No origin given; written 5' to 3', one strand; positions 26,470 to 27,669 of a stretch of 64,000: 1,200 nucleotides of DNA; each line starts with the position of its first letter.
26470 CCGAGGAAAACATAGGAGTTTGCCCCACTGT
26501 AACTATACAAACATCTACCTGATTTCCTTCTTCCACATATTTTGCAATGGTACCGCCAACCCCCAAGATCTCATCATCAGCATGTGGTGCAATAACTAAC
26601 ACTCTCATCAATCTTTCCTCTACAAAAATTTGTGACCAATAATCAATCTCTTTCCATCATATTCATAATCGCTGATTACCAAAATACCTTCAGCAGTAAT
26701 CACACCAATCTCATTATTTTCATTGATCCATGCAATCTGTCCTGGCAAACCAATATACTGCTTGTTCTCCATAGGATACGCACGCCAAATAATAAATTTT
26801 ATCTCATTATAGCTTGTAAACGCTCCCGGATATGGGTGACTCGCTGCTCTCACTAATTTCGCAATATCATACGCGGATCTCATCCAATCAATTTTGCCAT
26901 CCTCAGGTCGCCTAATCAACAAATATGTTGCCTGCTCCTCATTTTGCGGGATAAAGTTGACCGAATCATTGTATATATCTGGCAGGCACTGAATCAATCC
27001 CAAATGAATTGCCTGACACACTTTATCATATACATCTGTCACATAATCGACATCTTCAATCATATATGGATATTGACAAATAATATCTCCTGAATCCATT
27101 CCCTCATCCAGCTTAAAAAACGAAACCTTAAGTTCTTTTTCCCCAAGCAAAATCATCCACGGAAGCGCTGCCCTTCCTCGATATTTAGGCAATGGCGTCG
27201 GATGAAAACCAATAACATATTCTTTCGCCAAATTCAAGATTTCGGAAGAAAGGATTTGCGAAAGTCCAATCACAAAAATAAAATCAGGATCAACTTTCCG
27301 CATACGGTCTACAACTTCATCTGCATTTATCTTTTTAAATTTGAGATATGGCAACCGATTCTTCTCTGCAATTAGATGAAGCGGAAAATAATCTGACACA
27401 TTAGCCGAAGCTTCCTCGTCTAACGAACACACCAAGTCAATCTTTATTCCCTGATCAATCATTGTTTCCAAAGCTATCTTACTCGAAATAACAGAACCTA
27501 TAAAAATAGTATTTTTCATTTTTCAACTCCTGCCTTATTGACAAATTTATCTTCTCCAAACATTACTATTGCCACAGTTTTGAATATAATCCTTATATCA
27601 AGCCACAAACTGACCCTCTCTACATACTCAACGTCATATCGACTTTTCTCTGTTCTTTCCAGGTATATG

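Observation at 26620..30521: PglC/PglD-type genes plus an ATP-grasp-HAD fusion, a PIG-L deacetylase and a formyltransferase: route to an unusually N-acylated 2,4-diamino-2,4,6-trideoxyhexose?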

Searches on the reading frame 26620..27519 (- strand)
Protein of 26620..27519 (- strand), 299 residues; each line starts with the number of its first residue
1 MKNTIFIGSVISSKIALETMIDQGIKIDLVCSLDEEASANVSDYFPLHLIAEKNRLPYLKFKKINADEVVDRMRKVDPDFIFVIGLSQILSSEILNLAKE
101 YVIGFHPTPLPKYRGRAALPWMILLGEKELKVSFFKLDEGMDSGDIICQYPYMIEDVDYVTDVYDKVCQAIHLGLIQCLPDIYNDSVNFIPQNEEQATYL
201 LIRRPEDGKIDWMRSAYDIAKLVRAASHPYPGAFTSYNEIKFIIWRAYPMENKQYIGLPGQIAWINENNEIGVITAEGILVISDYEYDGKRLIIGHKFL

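Call 4: search_protein_families(library=pfam, proteins=[window:26620-27519:-], max_evalue=0.01)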
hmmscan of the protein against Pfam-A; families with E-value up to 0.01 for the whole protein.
window:26620-27519:- (299 aa): 2 families
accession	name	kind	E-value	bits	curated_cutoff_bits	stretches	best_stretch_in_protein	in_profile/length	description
PF00551.24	Formyl_trans_N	-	9e-18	65.1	26.1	1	43-178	49-180/181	Formyl transferase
PF02911.23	Formyl_trans_C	-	6.5e-16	58.8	21.1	1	205-298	4-95/100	Formyl transferase, C-terminal domain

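Call 5: search_protein_families(library=ncbifam, proteins=[window:26620-27519:-], max_evalue=0.01)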
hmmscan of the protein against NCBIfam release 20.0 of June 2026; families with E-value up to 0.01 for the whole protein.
window:26620-27519:- (299 aa): 6 families
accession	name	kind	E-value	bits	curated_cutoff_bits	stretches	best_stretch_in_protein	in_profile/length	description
NF005414.0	PRK06988.1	equivalog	5.2e-52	176.8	316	1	17-278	18-277/311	formyltransferase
NF005998.1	PRK08125.1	equivalog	5.4e-50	170.4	777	1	14-282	13-276/649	bifunctional UDP-4-amino-4-deoxy-L-arabinose formyltransferase/UDP-glucuronic acid oxidase ArnA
TIGR00460.1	fmt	equivalog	8.5e-38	130.2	201.5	1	5-298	4-300/315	methionyl-tRNA formyltransferase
TIGR00639.1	PurN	equivalog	1.4e-10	41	150.1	1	65-178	67-180/192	phosphoribosylglycinamide formyltransferase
NF005755.0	PRK07579.1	equivalog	0.0001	22.2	238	1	82-190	70-175/245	dTDP-4-amino-4,6-dideoxyglucose formyltransferase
NF033388.0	ubiq_like_UBact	equivalog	0.0059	16.8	35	0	61-79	25-43/54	ubiquitin-like protein UBact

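Call 34: search_solved_structures(query=window:26620-27519:-, max_evalue=0.00001, show_alignments=3)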
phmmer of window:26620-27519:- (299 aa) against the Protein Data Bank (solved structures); distinct sequences matched with E-value up to 0.00001: 48.
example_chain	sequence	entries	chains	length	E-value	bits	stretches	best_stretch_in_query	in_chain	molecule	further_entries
8gjh_A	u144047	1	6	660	1.8e-34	122.8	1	51-279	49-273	Bifunctional polymyxin resistance protein ArnA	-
6pih_A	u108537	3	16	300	1.5e-30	109.9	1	16-254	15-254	Bifunctional polymyxin resistance protein ArnA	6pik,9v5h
1yrw_A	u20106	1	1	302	1.5e-30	109.9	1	16-254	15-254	protein ArnA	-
2bln_A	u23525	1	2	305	1.6e-30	109.9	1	16-254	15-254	PROTEIN YFBG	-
5j63_A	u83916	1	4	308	1.6e-30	109.8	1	16-254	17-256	Bifunctional polymyxin resistance protein ArnA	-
1z7e_A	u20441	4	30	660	1.1e-29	107.1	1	16-254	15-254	protein ArnA | Bifunctional polymyxin resistance protein ArnA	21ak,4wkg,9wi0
3tqq_A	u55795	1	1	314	1.5e-27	100.1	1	16-295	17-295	Methionyl-tRNA formyltransferase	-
4iqf_A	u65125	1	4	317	2.1e-24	89.8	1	4-290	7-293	Methionyl-tRNA formyltransferase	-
3q0i_A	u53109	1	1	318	1.8e-23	86.7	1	46-292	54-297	Methionyl-tRNA formyltransferase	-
3r8x_A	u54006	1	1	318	1.9e-23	86.6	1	43-293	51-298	Methionyl-tRNA formyltransferase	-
4qpd_A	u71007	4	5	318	3.5e-23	85.8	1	45-294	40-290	10-formyltetrahydrofolate dehydrogenase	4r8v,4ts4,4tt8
4qpc_A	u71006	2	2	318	6.2e-22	81.7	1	45-294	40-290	10-formyltetrahydrofolate dehydrogenase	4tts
2bw0_A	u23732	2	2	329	2.6e-21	79.6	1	46-282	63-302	10-FORMYLTETRAHYDROFOLATE DEHYDROGENASE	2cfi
1s3i_A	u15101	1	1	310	5.4e-21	78.6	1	47-283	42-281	10-formyltetrahydrofolate dehydrogenase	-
7rlt_A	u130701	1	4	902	7.6e-21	78.1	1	46-282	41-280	Cytosolic 10-formyltetrahydrofolate dehydrogenase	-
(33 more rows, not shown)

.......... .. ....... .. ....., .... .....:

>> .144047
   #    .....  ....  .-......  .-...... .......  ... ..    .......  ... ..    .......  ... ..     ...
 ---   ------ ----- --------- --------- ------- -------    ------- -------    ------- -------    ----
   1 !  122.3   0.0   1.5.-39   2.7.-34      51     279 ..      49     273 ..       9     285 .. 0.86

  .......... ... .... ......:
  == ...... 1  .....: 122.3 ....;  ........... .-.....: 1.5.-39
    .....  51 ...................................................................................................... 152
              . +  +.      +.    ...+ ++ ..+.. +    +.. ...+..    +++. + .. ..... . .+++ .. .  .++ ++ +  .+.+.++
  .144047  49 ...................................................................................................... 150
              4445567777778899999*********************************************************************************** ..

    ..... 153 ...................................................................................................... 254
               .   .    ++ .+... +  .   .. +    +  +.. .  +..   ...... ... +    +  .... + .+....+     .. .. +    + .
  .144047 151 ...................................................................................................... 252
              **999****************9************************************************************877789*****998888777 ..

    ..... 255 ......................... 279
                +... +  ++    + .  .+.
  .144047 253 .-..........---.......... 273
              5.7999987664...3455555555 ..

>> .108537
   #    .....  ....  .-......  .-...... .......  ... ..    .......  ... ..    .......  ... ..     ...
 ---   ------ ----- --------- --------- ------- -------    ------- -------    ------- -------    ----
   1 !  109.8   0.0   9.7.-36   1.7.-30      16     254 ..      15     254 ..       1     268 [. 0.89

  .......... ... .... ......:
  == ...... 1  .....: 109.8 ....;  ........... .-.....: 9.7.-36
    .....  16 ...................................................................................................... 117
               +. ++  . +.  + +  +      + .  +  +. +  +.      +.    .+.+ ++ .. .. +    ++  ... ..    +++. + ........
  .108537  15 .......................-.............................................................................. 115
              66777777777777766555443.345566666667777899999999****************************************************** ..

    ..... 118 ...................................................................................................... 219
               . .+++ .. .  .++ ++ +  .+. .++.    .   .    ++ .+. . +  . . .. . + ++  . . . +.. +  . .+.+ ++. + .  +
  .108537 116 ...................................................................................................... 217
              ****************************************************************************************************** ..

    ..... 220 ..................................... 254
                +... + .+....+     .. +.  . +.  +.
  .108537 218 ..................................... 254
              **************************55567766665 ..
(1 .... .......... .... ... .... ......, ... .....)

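Call 40: find_homologous_proteins(query=window:26620-27519:-, max_evalue=1e-10)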
Query window:26620-27519:- (299 aa): 2377 proteins with E <= 1e-10 among 3316 candidates; the best 120 are listed.
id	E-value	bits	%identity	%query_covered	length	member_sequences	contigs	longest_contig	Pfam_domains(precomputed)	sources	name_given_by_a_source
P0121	2.1e-199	679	100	100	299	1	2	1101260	PF00551.25,PF02911.24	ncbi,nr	ncbi:MAG: hypothetical protein NC331_00605 [Lachnospiraceae bacterium]|nr:hypothetical protein [Lach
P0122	2.6e-164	564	81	100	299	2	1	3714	PF00551.25,PF02911.24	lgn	-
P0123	7.0e-161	553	78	100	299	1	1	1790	PF00551.25,PF02911.24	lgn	-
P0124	5.7e-158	543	77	100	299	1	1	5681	PF00551.25,PF02911.24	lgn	-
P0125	9.1e-158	543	76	100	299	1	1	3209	PF00551.25,PF02911.24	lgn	-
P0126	6.0e-157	540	76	100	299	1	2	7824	PF00551.25,PF02911.24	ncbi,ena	-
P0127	4.3e-156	537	76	100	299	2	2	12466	PF00551.25,PF02911.24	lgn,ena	-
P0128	2.0e-154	532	75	100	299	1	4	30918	PF00551.25,PF02911.24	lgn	-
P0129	4.3e-153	527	73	100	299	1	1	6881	PF00551.25,PF02911.24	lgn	-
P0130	5.9e-152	523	73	100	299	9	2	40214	PF00551.25,PF02911.24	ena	-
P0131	1.3e-151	522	74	100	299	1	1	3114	PF00551.25,PF02911.24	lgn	-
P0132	8.0e-151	520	74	100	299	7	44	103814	PF00551.25,PF02911.24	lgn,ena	-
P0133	1.9e-150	519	74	100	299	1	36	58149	PF00551.25,PF02911.24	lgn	-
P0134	5.8e-150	517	73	100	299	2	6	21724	PF00551.25,PF02911.24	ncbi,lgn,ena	-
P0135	6.2e-150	517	73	100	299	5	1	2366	PF00551.25,PF02911.24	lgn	-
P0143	4.1e-130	452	64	100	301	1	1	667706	PF00551.25,PF02911.24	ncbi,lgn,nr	ncbi:MAG: methionyl-tRNA formyltransferase [Firmicutes bacterium]|nr:methionyl-tRNA formyltransferas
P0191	1.3e-117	411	59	100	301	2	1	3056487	PF00551.25,PF02911.24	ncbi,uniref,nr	ncbi:methionyl-tRNA formyltransferase [Sporosarcina trichiuri]|uniref:methionyl-tRNA formyltransfera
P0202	3.0e-115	403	61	100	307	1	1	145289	PF00551.25,PF02911.24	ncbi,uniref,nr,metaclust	ncbi:methionyl-tRNA formyltransferase [Jeotgalibacillus campisalis]|uniref:Putative polymyxin resist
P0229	2.3e-91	324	52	99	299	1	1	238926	PF00551.25,PF02911.24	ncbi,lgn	-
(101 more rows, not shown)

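Call 41: find_encoding_contigs(protein=P0191, flank=10000, max_places=2)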
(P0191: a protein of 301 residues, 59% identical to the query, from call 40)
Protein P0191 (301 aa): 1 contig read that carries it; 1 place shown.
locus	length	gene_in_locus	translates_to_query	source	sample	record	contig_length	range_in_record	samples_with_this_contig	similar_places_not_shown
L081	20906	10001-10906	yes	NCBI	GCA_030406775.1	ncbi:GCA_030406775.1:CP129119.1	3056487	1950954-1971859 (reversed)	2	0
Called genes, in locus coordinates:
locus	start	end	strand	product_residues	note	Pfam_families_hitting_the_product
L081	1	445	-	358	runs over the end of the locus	PF00395:SLH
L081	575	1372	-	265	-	-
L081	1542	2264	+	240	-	PF02706:Wzz, PF13807:GNVR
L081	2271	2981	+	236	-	PF01656:CbiA, PF06564:CBP_BcsQ (weak), PF09140:MipZ, PF10609:ParA, PF13614:AAA_31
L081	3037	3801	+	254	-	PF19567:CpsB_CapC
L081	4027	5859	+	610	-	PF13727:CoA_binding_3, PF01073:3Beta_HSD, PF01370:Epimerase, PF02719:Polysacc_synt_2, PF04321:RmlD_sub_bind, PF16363:GDP_Man_Dehyd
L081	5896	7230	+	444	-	PF00342:PGI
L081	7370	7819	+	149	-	PF07963:N_methyl (weak)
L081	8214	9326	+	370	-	PF01041:DegT_DnrJ_EryC1, PF00155:Aminotran_1_2 (weak)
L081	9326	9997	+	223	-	PF02397:Bac_transf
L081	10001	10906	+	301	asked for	PF00551:Formyl_trans_N, PF02911:Formyl_trans_C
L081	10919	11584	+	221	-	PF02585:PIG-L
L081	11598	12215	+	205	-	PF17836:PglD_N, PF00132:Hexapep (faint)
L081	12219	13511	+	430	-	PF13439:Glyco_transf_4, PF13579:Glyco_trans_4_4, PF00534:Glycos_transf_1, PF13692:Glyco_trans_1_4, PF13524:Glyco_trans_1_2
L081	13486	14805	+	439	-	PF03721:UDPG_MGDP_dh_N, PF00984:UDPG_MGDP_dh, PF03720:UDPG_MGDP_dh_C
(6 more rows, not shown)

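Call 42: find_encoding_contigs(protein=P0202, flank=10000, max_places=2)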
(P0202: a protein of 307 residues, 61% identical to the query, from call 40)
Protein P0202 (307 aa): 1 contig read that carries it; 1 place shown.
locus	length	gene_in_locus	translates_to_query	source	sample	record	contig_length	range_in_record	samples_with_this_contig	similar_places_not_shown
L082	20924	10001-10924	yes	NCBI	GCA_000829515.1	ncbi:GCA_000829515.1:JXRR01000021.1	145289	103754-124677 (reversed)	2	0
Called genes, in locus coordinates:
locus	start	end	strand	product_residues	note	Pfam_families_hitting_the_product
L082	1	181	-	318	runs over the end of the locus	PF13175:AAA_15 (faint), PF00005:ABC_tran, PF13304:AAA_21, PF13732:DrrA1-3_C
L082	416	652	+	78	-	PF03840:SecG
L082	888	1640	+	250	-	PF00561:Abhydrolase_1 (weak), PF12146:Hydrolase_4, PF12697:Abhydrolase_6 (weak), PF00326:Peptidase_S9 (weak)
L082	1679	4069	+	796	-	PF08206:OB_RNB, PF17876:CSD2 (weak), PF08206:OB_RNB, PF17876:CSD2, PF00773:RNB, PF00575:S1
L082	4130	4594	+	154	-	PF01668:SmpB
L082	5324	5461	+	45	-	-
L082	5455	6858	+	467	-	PF01595:CNNM, PF00571:CBS, PF03471:CorC_HlyC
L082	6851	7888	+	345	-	PF01595:CNNM, PF00571:CBS (faint)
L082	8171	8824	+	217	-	PF00578:AhpC-TSA, PF08534:Redoxin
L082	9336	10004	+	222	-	PF02397:Bac_transf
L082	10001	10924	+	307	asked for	PF00551:Formyl_trans_N, PF02911:Formyl_trans_C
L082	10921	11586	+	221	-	PF02585:PIG-L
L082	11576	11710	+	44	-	-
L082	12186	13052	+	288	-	PF00561:Abhydrolase_1, PF12146:Hydrolase_4, PF12697:Abhydrolase_6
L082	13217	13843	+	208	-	PF01209:Ubie_methyltran (weak), PF05401:NodS (weak), PF05891:Methyltransf_PK (weak), PF13489:Methyltransf_23, PF13847:Methyltransf_31, PF08241:Methyltransf_11, PF08242:Methyltransf_12, PF13649:Methyltransf_25, +1 more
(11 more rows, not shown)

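Call 86: find_encoding_contigs(protein=P0143, flank=5000, max_places=1)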
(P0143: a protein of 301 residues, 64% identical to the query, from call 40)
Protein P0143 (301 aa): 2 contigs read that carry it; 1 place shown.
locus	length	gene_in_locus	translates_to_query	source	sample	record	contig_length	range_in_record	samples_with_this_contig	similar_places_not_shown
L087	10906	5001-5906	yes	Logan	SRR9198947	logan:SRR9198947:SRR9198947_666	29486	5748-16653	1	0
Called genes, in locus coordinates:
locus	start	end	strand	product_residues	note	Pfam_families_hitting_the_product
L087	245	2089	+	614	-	PF13727:CoA_binding_3, PF01073:3Beta_HSD, PF01370:Epimerase, PF02719:Polysacc_synt_2, PF04321:RmlD_sub_bind, PF07993:NAD_binding_4 (faint), PF08659:KR (weak), PF16363:GDP_Man_Dehyd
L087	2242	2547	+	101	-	PF05635:23S_rRNA_IVP, PF22296:bAvd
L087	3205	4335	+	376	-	PF01041:DegT_DnrJ_EryC1, PF00155:Aminotran_1_2 (weak)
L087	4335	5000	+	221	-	PF02397:Bac_transf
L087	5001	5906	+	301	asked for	PF00551:Formyl_trans_N, PF02911:Formyl_trans_C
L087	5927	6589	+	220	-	PF02585:PIG-L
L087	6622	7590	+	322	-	PF21360:PylC-like_N, PF13535:ATP-grasp_4 (faint), PF02655:ATP-grasp_3, PF15632:ATPgrasp_Ter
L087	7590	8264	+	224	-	PF00702:Hydrolase, PF13419:HAD_2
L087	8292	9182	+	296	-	PF02485:Branch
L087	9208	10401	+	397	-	PF04932:Wzy_C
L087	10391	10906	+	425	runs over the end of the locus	PF07388:A-2_8-polyST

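Call 87: find_encoding_contigs(protein=P0229, flank=5000, max_places=1)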
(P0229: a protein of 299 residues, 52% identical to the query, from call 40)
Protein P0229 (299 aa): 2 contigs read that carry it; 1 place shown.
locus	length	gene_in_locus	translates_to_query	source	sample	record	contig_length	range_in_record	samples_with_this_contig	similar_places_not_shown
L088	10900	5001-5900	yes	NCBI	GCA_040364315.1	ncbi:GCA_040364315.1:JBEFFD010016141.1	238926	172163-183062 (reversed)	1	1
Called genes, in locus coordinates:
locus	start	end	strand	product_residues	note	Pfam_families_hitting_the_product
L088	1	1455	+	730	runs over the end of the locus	PF13727:CoA_binding_3, PF01073:3Beta_HSD, PF01370:Epimerase, PF02719:Polysacc_synt_2, PF04321:RmlD_sub_bind, PF16363:GDP_Man_Dehyd, PF02719:Polysacc_synt_2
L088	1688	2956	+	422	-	PF01041:DegT_DnrJ_EryC1, PF01212:Beta_elim_lyase (weak)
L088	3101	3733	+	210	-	PF17836:PglD_N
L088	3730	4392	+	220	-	PF02585:PIG-L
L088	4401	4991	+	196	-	PF02397:Bac_transf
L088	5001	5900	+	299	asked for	PF00551:Formyl_trans_N, PF02911:Formyl_trans_C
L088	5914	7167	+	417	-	PF13439:Glyco_transf_4 (weak), PF00534:Glycos_transf_1, PF13692:Glyco_trans_1_4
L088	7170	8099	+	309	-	PF13302:Acetyltransf_3, PF13420:Acetyltransf_4 (weak), PF00583:Acetyltransf_1, PF05523:FdtA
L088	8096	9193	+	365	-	PF01041:DegT_DnrJ_EryC1, PF00155:Aminotran_1_2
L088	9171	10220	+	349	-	PF00535:Glycos_transf_2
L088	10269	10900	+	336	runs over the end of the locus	PF00535:Glycos_transf_2, PF10111:Glyco_tranf_2_2 (weak)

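Call 88: find_encoding_contigs(protein=P0132, flank=7000, max_places=1)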
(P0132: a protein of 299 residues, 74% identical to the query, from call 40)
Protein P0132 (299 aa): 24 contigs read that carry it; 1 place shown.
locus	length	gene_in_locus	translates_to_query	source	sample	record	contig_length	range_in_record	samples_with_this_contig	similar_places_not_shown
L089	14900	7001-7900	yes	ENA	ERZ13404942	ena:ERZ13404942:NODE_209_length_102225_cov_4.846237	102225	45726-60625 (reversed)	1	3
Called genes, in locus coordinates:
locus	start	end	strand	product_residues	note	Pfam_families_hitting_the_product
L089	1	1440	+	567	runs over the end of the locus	PF09820:AAA-ATPase_like, PF08011:PDDEXK_9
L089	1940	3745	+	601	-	-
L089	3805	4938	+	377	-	PF00155:Aminotran_1_2 (weak), PF00266:Aminotran_5 (weak), PF01041:DegT_DnrJ_EryC1, PF01212:Beta_elim_lyase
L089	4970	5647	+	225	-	PF17836:PglD_N, PF25084:LbH_EIF2B (faint), PF25087:GMPPB_C (faint), PF00132:Hexapep (weak)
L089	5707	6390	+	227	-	PF17836:PglD_N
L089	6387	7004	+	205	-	PF02397:Bac_transf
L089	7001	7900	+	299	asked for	PF00551:Formyl_trans_N, PF02911:Formyl_trans_C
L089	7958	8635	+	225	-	PF02585:PIG-L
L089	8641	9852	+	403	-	PF00534:Glycos_transf_1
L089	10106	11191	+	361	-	-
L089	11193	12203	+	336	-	PF13480:Acetyltransf_6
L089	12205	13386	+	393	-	PF00534:Glycos_transf_1, PF20706:GT4-conflict (weak), PF13692:Glyco_trans_1_4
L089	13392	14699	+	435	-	PF03721:UDPG_MGDP_dh_N, PF00984:UDPG_MGDP_dh, PF03720:UDPG_MGDP_dh_C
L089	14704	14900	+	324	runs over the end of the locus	PF05368:NmrA (weak), PF01073:3Beta_HSD, PF01370:Epimerase, PF02719:Polysacc_synt_2, PF04321:RmlD_sub_bind (weak), PF07993:NAD_binding_4 (weak), PF13460:NAD_binding_10, PF16363:GDP_Man_Dehyd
